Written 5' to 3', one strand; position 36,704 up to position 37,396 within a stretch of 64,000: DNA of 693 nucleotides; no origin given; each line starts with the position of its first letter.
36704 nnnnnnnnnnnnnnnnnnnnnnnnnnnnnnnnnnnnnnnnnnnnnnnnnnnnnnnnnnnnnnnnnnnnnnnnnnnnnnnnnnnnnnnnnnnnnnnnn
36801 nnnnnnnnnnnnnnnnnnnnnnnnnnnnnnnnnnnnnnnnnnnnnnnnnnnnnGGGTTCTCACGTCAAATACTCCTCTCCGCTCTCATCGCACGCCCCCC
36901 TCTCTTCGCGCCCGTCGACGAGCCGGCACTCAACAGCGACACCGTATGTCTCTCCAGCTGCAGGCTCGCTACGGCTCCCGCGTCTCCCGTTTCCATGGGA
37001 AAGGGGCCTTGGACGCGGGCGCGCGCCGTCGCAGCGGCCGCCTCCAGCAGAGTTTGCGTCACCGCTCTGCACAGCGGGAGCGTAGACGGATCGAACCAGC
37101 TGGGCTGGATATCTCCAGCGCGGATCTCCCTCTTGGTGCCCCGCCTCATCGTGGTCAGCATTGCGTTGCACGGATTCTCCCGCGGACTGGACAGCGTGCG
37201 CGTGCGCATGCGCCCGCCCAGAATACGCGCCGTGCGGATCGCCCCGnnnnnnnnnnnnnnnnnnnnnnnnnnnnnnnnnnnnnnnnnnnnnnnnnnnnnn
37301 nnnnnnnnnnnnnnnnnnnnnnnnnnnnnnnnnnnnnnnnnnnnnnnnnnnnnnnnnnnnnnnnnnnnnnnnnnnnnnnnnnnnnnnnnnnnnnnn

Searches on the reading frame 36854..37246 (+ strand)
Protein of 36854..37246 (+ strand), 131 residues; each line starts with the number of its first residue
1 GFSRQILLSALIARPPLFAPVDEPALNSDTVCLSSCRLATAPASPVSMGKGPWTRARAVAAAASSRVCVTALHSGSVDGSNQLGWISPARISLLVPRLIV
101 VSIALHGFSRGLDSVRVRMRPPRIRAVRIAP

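Call 78: search_protein_representatives(alignment_id=A3)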
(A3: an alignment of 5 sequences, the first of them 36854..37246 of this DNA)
Query: 5 sequences, 127 profile positions. Proteins with E-value up to 0.001 (for the whole library): 97; up to 1e-10: 25; up to 1e-30: 1. The best 97 are listed.
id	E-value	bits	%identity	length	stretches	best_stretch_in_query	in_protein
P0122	7.9e-52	190.8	-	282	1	3-125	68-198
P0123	1.1e-30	122.5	-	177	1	43-127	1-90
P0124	7.7e-19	84.2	-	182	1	8-125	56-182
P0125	3.1e-17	79.0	-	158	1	2-124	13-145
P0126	2.3e-16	76.2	-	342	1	19-126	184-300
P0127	3.0e-16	75.8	-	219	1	11-121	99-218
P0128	4.2e-16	75.4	-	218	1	6-123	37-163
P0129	1.1e-15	74.0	-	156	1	3-116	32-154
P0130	2.3e-15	73.0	-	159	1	3-101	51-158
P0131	1.8e-14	70.1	-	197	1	34-125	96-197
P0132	4.9e-14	68.7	-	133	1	3-113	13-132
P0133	5.2e-14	68.6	-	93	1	40-127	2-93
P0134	6.6e-13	65.0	-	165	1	3-124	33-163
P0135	8.5e-13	64.7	-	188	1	6-113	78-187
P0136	1.0e-12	64.4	-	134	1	11-125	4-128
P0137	4.3e-12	62.4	-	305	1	3-114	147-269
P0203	9.4e-05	38.7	-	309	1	17-100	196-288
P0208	2.4e-04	37.4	-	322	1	20-99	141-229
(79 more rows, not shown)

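Call 80: search_protein_families(library=pfam, max_evalue=0.01, proteins=[P0208, P0203, P0124, P0126, P0128, P0137, P0127])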
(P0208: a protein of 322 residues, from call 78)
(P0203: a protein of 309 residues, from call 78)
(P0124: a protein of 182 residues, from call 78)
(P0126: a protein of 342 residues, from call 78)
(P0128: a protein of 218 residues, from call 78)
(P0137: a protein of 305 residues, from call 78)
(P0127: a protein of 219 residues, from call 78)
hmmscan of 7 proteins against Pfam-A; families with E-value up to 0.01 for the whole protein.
P0208 (322 aa): 2 families
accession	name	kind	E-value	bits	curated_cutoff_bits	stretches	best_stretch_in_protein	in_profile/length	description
PF13358.12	DDE_3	-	3e-29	102.2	28.6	1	140-269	1-135/146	DDE superfamily endonuclease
PF13592.12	HTH_33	-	0.00034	20.6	25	0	74-117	4-47/60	Winged helix-turn helix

P0203 (309 aa): 4 families
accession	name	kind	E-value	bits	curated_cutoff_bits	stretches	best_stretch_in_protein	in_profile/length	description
PF13358.12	DDE_3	-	4e-18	66.1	28.6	1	199-309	2-117/146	DDE superfamily endonuclease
PF04851.21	ResIII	-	5.4e-15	56.1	22.5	1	5-108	24-140/164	Type III restriction enzyme, res subunit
PF00270.35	DEAD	-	0.00054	20.2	26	1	8-108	18-132/167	DEAD/DEAH box helicase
PF01498.24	HTH_Tnp_Tc3_2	-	0.0081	16.8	31.5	0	115-165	5-54/72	Transposase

P0124 (182 aa): 0 families

P0126 (342 aa): 0 families

P0128 (218 aa): 1 family
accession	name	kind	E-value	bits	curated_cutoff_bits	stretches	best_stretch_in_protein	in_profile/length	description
PF13358.12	DDE_3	-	7e-06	26.4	28.6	1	56-140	7-94/146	DDE superfamily endonuclease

P0137 (305 aa): 0 families

P0127 (219 aa): 0 families
